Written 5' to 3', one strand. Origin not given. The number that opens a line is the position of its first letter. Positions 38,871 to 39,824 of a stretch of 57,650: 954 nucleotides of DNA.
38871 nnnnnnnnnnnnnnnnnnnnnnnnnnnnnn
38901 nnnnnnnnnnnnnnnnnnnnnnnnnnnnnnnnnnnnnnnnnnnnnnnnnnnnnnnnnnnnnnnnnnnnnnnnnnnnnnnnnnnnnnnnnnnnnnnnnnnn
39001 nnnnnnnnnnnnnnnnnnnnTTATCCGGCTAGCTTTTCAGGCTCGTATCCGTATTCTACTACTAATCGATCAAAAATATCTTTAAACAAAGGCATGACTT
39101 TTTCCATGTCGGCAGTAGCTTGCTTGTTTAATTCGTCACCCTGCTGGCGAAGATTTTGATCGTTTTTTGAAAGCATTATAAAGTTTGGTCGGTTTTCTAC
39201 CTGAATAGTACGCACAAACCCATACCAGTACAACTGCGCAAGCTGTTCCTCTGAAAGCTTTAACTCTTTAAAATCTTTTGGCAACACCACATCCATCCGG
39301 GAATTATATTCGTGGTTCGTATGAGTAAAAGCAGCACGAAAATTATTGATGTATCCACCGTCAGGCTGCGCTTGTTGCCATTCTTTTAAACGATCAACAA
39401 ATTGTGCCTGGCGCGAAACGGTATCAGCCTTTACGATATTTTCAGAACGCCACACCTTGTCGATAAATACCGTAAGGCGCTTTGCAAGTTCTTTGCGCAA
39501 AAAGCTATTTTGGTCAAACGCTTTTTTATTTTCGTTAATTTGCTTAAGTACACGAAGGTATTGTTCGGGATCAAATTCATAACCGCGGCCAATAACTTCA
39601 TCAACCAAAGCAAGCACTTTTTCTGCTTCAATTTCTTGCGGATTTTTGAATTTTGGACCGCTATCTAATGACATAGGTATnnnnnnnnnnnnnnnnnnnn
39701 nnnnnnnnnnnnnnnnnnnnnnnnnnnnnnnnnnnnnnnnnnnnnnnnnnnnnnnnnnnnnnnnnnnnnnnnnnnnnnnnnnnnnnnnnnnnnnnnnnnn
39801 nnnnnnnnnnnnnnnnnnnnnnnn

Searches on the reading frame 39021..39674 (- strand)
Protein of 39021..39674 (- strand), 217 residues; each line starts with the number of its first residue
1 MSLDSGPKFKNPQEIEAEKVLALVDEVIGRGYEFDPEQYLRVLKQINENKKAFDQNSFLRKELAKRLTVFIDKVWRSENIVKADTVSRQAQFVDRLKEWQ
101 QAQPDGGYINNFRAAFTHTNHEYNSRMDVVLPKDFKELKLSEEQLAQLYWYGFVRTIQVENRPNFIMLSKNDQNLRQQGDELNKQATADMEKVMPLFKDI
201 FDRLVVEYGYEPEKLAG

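Call 3: search_protein_families(library=pfam, proteins=[window:39021-39674:-], max_evalue=0.1)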
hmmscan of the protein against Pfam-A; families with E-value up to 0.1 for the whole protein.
window:39021-39674:- (217 aa): 1 family
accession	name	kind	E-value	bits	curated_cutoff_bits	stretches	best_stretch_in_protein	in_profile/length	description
PF14974.11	P_C10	-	0.033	14.7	27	1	169-213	20-64/103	Protein C10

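Call 4: search_protein_families(library=padloc, proteins=[window:39021-39674:-], max_evalue=0.1)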
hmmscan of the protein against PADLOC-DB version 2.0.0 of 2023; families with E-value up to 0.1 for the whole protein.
window:39021-39674:- (217 aa): 0 families

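Call 19: find_related_loci(query=window:39021-39674:-, collection=genome_contigs, flank=10000)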
Query window:39021-39674:- (217 aa) in genome_contigs; peptide patterns used: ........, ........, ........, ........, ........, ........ (x = any residue, [..] = any of these).
103 stretches matched a pattern, but none encodes a relative of the query by tblastn (E <= 1e-3).

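Call 25: search_protein_families(library=ncbifam, proteins=[window:39021-39674:-], max_evalue=0.1)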
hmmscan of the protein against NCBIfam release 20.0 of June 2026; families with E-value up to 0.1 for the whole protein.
window:39021-39674:- (217 aa): 1 family
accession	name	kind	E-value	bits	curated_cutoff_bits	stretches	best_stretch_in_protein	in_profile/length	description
NF038163.1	bactofencin_A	equivalog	0.032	14.5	35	0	48-65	3-20/45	bactofencin A family cationic bacteriocin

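Call 26: search_protein_families(library=phrogs, proteins=[window:39021-39674:-], max_evalue=0.1)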
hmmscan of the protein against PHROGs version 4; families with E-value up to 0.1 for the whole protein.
window:39021-39674:- (217 aa): 1 family
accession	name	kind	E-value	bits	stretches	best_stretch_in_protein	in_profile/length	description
phrog_16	-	DNA, RNA and nucleotide metabolism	0.0019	17.4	1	38-211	739-867/986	DNA helicase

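Call 48: find_homologous_proteins(query=window:39021-39674:-, max_evalue=0.001)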
Query window:39021-39674:- (217 aa): 2 proteins with E <= 0.001 among 101 candidates.
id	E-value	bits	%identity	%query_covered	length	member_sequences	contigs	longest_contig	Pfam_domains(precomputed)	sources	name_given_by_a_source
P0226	1.5e-139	480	100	100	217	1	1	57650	-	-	-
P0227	2.2e-73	264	57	97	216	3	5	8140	-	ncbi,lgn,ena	-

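Call 49: find_encoding_contigs(protein=P0227, flank=8000, max_places=5)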
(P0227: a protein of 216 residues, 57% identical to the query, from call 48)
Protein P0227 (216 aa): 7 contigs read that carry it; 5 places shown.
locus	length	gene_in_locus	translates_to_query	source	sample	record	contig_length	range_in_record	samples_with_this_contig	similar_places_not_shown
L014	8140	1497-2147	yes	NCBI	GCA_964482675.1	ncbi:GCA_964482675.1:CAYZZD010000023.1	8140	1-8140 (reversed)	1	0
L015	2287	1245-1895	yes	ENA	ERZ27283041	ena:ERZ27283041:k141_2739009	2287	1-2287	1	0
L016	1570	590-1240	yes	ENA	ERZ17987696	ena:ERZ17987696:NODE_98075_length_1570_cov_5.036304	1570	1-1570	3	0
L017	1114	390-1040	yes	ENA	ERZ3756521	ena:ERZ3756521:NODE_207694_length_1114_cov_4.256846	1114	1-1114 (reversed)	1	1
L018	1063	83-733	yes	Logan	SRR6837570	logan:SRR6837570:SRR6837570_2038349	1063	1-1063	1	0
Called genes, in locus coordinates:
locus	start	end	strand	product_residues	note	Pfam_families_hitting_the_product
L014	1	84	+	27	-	?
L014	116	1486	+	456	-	PF02874:ATP-synt_ab_N, PF00006:ATP-synt_ab, PF22919:ATP-synt_VA_C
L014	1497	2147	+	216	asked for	-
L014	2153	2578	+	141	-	PF02823:ATP-synt_DE_N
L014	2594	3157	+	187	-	-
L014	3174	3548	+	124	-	-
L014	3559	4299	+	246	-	-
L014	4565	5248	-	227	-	PF01435:Peptidase_M48 (faint)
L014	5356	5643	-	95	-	PF00035:dsrm (weak)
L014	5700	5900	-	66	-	PF01381:HTH_3, PF13443:HTH_26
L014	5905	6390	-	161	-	PF11188:DUF2975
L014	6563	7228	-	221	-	-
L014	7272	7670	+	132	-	PF07883:Cupin_2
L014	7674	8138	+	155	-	?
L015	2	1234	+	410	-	?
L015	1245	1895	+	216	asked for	-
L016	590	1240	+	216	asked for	-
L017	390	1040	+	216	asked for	-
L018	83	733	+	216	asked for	-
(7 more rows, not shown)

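Call 64: search_protein_families(library=padloc, proteins=[L014:2594-3157:+, L014:3174-3548:+, L014:3559-4299:+, L014:4565-5248:-], max_evalue=0.01)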
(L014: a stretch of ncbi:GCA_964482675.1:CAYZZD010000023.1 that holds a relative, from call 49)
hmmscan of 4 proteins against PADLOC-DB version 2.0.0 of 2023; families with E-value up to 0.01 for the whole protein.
L014:2594-3157:+ (187 aa): 0 families

L014:3174-3548:+ (124 aa): 0 families

L014:3559-4299:+ (246 aa): 0 families

L014:4565-5248:- (227 aa): 0 families

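Call 90: search_protein_families(library=pfam, proteins=[L093:1160-2089:+, L093:2198-2485:+, L093:3115-3972:-, L014:2594-3157:+, L014:3559-4299:+, L014:4565-5248:-, L093:2549-2887:-], max_evalue=0.01)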
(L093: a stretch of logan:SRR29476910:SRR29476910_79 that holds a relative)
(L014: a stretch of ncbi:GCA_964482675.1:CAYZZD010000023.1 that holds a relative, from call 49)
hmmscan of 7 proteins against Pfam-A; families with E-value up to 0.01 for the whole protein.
L093:1160-2089:+ (309 aa): 2 families
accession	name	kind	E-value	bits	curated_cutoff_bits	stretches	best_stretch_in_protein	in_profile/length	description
PF04791.21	LMBR1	-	0.00044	19.7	31.9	1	23-167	245-389/510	LMBR1-like membrane protein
PF19732.4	SpoIIE_N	-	0.0057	15.7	27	1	48-173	9-132/605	Stage II sporulation protein E N-terminal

L093:2198-2485:+ (95 aa): 1 family
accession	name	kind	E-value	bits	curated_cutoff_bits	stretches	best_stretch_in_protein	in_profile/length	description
PF07883.17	Cupin_2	-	0.0018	18.4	27.2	1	1-66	3-62/70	Cupin domain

L093:3115-3972:- (285 aa): 0 families

L014:2594-3157:+ (187 aa): 0 families

L014:3559-4299:+ (246 aa): 0 families

L014:4565-5248:- (227 aa): 1 family
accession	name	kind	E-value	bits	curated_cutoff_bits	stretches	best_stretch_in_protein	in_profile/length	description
PF01435.24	Peptidase_M48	-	1.1e-05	25.7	20.3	1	143-225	44-149/186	Peptidase family M48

L093:2549-2887:- (112 aa): 1 family
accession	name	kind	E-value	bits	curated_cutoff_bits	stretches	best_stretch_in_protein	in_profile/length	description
PF00035.32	dsrm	-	6.3e-08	33.5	23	1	36-101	1-65/66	Double-stranded RNA binding motif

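Call 91: search_protein_families(library=padloc, proteins=[L093:1160-2089:+, L093:2198-2485:+, L093:3115-3972:-, L093:2549-2887:-], max_evalue=0.01)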
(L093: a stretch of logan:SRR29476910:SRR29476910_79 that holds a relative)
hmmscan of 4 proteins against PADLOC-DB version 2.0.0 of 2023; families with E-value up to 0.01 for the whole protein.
L093:1160-2089:+ (309 aa): 0 families

L093:2198-2485:+ (95 aa): 0 families

L093:3115-3972:- (285 aa): 0 families

L093:2549-2887:- (112 aa): 0 families
